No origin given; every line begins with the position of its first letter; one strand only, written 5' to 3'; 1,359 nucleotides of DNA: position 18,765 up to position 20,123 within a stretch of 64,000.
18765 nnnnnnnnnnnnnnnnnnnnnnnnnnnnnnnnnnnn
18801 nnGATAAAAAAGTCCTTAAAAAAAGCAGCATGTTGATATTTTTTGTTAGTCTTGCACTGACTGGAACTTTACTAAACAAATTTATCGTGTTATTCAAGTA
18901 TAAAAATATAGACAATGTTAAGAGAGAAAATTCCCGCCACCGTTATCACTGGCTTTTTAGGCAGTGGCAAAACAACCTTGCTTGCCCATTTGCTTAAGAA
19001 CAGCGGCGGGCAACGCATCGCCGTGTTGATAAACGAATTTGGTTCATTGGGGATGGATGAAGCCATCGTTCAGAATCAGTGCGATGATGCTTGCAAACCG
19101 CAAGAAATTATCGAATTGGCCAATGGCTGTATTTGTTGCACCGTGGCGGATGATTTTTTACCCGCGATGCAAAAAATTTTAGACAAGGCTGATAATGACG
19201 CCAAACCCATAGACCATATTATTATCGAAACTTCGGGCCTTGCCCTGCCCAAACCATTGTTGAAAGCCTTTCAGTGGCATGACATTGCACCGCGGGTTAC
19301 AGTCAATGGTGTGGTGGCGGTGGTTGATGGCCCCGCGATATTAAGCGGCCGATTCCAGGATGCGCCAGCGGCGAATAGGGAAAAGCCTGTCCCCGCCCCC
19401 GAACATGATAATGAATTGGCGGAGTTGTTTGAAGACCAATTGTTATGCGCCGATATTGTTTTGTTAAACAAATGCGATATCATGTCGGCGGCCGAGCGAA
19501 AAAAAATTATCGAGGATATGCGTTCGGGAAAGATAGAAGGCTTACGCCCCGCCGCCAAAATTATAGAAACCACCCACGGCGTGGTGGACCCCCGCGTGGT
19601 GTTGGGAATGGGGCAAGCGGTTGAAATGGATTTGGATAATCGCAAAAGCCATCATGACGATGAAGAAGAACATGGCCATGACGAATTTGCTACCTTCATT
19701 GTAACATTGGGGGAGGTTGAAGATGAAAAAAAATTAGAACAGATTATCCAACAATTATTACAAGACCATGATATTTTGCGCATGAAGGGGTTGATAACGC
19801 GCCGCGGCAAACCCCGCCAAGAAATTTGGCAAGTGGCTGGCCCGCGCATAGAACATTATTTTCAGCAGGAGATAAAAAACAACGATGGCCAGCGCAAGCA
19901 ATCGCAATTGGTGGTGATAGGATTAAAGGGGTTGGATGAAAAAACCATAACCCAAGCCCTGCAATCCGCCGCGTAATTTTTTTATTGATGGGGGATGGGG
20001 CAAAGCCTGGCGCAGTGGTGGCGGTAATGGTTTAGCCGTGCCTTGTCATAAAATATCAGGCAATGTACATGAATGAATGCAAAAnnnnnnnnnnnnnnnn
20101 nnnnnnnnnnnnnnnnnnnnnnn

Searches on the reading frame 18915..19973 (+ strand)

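Call 42: search_protein_families(library=pfam, proteins=[window:18915-19973:+], max_evalue=0.001)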
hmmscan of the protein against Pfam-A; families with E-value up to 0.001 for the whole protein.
window:18915-19973:+ (353 aa): 3 families
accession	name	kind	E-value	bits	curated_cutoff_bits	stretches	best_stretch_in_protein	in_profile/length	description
PF02492.25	cobW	-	3.1e-52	177.2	20.7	1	7-203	1-170/180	CobW/HypB/UreG, nucleotide-binding domain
PF07683.19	CobW_C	-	1e-12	48.1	22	1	259-352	2-93/94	Cobalamin synthesis protein cobW C-terminal domain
PF00009.33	GTP_EFTU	-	0.00036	20.6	26.5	0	5-34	2-31/188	Elongation factor Tu GTP binding domain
